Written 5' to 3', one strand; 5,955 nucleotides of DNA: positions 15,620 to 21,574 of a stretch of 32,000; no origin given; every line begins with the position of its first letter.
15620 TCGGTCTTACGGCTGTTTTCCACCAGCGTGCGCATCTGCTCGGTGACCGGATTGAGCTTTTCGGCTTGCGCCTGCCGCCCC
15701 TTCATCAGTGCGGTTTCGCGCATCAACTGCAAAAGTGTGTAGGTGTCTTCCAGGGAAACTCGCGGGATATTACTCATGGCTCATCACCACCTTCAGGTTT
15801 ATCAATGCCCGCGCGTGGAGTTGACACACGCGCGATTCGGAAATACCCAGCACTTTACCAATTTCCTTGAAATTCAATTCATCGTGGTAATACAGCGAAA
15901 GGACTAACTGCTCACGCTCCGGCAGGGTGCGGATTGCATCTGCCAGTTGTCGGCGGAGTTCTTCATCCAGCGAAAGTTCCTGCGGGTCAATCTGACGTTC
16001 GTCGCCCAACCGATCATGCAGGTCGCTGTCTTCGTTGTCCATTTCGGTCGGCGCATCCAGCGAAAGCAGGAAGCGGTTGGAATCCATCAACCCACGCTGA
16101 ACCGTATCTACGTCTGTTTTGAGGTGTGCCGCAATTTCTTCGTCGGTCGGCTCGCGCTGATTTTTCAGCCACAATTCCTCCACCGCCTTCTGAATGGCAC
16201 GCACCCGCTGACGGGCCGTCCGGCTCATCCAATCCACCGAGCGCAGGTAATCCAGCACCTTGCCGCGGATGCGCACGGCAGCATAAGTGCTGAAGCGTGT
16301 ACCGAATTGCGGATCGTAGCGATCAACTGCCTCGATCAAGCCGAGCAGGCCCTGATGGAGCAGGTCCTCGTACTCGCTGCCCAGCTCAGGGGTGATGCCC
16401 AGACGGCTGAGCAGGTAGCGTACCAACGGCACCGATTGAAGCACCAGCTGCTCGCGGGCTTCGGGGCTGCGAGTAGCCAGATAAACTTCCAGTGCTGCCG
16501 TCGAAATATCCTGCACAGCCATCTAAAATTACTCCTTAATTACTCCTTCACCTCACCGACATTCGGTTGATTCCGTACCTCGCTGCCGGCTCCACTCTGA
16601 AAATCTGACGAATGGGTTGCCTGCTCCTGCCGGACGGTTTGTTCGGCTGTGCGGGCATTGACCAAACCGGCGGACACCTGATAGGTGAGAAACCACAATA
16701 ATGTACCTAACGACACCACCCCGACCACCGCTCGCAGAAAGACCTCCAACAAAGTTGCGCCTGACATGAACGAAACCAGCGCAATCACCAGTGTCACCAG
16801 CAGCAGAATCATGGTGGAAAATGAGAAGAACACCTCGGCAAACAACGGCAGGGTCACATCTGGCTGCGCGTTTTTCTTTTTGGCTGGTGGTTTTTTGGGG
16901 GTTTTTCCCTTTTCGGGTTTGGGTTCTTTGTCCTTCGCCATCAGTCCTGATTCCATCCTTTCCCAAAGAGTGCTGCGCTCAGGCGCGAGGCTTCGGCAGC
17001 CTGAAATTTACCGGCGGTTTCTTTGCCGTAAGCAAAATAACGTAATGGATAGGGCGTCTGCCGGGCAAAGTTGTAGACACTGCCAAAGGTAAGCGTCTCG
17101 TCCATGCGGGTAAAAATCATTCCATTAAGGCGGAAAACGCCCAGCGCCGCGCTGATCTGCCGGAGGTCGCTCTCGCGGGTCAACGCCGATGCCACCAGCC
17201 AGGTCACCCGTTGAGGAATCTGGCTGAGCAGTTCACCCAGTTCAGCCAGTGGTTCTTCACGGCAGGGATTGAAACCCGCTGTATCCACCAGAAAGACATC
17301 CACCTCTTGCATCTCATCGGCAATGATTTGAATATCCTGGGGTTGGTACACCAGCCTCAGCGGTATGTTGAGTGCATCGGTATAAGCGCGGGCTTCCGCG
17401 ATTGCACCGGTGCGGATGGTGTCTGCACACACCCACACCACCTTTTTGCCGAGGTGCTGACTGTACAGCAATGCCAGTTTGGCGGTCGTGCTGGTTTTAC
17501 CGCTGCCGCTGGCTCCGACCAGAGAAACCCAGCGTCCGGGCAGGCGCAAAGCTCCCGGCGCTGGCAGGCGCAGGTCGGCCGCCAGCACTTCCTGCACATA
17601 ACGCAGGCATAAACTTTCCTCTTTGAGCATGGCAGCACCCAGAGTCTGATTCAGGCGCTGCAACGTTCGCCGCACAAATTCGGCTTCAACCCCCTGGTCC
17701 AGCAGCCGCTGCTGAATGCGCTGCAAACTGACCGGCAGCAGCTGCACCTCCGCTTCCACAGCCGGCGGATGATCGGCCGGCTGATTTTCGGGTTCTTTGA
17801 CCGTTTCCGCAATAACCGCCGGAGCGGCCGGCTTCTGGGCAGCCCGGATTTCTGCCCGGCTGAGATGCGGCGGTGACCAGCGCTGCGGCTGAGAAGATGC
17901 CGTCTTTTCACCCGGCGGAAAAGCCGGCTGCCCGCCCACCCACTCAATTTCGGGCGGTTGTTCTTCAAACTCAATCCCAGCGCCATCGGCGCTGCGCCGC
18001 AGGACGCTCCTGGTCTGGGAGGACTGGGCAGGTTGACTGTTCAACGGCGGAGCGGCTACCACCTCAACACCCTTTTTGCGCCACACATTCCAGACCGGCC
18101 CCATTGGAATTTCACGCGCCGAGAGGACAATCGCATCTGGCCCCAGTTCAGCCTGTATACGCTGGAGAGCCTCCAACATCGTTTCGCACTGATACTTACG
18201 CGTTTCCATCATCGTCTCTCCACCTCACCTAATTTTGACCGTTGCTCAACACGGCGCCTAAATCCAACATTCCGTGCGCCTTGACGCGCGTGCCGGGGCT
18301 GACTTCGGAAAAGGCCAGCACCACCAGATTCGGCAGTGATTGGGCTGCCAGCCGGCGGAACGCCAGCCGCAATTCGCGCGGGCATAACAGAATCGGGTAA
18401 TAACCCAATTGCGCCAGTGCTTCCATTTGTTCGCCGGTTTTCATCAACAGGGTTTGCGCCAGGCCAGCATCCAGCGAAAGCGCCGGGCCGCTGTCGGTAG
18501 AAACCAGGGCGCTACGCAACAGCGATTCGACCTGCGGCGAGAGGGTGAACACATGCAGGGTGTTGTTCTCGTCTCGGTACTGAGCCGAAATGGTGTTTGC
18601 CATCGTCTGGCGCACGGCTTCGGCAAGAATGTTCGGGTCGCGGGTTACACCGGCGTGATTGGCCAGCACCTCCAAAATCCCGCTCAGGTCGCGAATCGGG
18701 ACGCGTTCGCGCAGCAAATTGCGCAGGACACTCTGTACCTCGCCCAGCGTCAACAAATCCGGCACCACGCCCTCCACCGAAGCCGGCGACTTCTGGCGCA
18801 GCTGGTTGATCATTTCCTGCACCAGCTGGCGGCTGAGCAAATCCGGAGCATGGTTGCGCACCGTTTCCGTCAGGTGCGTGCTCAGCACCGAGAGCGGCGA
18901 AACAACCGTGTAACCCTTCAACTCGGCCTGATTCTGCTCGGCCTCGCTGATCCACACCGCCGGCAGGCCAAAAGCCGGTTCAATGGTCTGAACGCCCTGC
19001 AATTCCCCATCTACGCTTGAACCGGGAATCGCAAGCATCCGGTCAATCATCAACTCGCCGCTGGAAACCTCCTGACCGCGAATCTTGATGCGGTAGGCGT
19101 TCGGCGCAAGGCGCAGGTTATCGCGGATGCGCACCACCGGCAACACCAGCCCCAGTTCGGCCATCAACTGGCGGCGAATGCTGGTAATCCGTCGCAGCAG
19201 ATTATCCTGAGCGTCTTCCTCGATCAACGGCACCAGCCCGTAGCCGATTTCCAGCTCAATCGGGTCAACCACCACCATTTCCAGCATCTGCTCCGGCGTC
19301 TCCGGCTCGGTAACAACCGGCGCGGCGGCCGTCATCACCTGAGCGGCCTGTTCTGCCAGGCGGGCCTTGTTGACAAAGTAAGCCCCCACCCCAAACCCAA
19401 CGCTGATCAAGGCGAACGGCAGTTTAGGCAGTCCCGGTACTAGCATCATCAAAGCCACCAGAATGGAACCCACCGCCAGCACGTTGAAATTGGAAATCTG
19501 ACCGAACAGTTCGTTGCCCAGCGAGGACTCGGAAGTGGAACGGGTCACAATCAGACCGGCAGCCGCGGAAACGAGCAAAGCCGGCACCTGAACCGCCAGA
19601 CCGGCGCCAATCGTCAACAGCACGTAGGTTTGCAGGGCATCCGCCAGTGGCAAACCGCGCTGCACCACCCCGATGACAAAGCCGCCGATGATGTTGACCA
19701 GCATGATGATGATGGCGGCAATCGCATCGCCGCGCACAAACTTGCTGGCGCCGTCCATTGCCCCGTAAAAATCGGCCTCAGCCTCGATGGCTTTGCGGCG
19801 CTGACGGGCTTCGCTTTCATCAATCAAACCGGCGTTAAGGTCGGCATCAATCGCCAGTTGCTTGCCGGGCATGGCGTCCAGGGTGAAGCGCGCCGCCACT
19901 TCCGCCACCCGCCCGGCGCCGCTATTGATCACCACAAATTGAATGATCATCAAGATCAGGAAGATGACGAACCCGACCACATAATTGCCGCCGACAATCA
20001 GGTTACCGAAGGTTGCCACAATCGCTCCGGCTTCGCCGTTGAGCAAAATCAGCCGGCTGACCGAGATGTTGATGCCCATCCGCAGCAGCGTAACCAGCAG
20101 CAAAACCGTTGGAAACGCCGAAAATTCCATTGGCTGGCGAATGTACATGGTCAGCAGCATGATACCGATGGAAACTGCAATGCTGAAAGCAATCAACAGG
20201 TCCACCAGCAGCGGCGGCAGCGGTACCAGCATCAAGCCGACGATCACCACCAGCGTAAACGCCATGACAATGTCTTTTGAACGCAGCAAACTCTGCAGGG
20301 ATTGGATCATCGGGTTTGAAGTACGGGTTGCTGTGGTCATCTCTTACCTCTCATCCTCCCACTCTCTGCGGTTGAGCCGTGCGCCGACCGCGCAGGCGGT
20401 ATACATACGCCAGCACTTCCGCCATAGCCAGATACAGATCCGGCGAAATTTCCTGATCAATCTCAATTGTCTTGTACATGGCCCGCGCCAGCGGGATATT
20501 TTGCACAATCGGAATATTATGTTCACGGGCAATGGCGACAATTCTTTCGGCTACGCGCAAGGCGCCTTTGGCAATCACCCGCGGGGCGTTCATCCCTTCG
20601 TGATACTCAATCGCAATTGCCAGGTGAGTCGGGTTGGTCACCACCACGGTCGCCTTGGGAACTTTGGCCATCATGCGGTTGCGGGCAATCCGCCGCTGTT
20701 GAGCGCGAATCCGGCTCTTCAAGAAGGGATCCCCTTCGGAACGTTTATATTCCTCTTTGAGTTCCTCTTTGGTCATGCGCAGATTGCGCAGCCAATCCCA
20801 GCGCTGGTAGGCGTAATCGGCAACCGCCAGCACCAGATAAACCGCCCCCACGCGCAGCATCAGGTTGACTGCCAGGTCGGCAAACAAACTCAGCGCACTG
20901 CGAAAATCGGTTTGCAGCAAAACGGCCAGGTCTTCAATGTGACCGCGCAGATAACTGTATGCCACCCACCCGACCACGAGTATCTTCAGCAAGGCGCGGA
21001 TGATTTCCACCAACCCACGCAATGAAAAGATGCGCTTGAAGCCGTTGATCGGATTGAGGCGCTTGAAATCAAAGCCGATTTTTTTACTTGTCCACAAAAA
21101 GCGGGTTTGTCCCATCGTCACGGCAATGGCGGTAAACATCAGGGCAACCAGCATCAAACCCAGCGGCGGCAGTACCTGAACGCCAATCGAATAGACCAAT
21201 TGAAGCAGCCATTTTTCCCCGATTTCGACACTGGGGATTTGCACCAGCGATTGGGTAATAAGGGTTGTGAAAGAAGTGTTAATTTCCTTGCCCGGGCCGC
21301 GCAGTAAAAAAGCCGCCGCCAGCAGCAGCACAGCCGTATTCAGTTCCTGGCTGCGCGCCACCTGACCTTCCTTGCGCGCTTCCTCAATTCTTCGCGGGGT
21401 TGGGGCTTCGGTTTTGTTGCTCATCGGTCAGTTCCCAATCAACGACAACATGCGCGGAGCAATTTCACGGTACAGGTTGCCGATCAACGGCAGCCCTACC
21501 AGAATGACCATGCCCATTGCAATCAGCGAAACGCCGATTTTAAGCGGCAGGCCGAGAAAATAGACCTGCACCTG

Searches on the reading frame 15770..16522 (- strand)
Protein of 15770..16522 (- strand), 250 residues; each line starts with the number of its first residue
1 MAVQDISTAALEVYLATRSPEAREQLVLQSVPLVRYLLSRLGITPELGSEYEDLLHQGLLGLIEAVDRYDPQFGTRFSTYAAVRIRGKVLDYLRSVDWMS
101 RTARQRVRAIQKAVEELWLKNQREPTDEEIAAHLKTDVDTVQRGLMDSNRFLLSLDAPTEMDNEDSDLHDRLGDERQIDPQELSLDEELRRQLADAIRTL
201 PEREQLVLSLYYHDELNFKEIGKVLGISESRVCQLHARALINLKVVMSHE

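Call 7: search_protein_families(library=pfam, proteins=[window:15770-16522:-], max_evalue=0.001)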
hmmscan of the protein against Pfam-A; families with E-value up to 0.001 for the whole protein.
window:15770-16522:- (250 aa): 5 families
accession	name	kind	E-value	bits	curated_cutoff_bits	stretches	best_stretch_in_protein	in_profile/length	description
PF04545.22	Sigma70_r4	-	1.1e-16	60.4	24.1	1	196-244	1-49/50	Sigma-70, region 4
PF04542.20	Sigma70_r2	-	1.6e-14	53.9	24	1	27-98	2-70/71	Sigma-70 region 2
PF04539.22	Sigma70_r3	-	1.5e-12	47.9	25.3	1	107-182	3-76/78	Sigma-70 region 3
PF08281.18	Sigma70_r4_2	-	9.8e-11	41.6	25.7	1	191-240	2-51/54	Sigma-70, region 4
PF13384.12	HTH_23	-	0.00039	20.6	24.6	0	210-238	12-40/50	Homeodomain-like domain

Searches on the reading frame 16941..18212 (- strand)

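Call 7: search_protein_families(library=pfam, proteins=[window:16941-18212:-], max_evalue=0.001)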
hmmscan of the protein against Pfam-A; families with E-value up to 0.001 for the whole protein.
window:16941-18212:- (423 aa): 1 family
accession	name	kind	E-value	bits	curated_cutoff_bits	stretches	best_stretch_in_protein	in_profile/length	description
PF00448.28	SRP54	-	9.7e-30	104.1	22.7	1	229-416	4-195/196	SRP54-type protein, GTPase domain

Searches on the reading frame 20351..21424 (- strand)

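Call 3: search_protein_families(library=pfam, proteins=[window:20351-21424:-], max_evalue=0.01)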
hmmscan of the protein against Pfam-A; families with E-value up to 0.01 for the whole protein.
window:20351-21424:- (357 aa): 1 family
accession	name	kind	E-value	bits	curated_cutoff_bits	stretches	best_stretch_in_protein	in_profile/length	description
PF01312.24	Bac_export_2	-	1.1e-123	413.2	24.4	1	3-341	2-335/335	FlhB HrpN YscU SpaS Family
